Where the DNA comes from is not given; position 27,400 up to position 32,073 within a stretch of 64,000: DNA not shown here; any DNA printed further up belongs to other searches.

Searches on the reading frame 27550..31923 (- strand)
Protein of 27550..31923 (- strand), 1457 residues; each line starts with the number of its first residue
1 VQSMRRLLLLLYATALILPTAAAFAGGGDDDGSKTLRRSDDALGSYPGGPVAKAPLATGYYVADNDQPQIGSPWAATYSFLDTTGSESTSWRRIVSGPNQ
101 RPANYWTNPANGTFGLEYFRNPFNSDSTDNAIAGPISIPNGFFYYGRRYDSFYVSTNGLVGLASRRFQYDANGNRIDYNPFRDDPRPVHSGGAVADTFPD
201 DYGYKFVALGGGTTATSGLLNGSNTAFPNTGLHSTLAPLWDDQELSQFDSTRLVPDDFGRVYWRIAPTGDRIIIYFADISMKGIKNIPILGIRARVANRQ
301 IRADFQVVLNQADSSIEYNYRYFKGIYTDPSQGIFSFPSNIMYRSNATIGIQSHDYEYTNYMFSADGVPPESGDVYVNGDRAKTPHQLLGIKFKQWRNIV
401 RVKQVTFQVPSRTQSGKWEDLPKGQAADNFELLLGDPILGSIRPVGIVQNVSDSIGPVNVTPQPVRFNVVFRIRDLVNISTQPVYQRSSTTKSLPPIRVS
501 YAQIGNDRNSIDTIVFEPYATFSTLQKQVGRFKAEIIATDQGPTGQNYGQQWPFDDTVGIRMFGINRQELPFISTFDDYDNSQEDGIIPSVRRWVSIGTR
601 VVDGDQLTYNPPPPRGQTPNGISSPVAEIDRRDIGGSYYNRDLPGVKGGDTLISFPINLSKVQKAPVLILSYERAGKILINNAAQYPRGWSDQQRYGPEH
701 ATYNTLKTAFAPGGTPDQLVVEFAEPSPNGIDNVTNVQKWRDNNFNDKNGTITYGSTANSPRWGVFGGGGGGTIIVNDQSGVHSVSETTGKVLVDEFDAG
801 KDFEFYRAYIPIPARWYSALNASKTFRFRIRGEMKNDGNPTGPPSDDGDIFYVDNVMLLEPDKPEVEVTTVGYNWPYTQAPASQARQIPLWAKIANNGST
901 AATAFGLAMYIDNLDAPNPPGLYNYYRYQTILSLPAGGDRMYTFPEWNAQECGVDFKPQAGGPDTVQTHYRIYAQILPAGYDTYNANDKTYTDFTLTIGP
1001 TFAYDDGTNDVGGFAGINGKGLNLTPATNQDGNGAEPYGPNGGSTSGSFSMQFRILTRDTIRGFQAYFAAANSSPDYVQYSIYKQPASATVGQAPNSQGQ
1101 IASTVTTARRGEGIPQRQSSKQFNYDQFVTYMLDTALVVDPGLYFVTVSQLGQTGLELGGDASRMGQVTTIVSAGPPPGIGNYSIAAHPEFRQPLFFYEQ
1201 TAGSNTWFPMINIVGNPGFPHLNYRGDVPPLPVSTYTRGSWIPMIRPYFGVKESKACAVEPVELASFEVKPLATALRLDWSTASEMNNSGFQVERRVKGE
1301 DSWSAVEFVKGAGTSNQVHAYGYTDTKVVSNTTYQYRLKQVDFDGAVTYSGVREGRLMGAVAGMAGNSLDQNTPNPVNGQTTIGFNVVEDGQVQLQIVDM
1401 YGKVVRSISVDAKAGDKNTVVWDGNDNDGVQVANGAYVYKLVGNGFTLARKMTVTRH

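Call 11: search_protein_families(library=pfam, proteins=[window:27550-31923:-], max_evalue=0.01)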
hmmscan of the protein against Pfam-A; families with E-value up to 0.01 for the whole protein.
window:27550-31923:- (1457 aa): 2 families
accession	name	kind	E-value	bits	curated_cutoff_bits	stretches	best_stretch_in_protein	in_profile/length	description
PF13860.13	FlgD_ig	-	6.8e-09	36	27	1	1391-1442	23-74/79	FlgD Ig-like domain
PF18962.6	Por_Secre_tail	-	3.4e-05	24.5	27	1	1374-1451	3-72/75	Secretion system C-terminal sorting domain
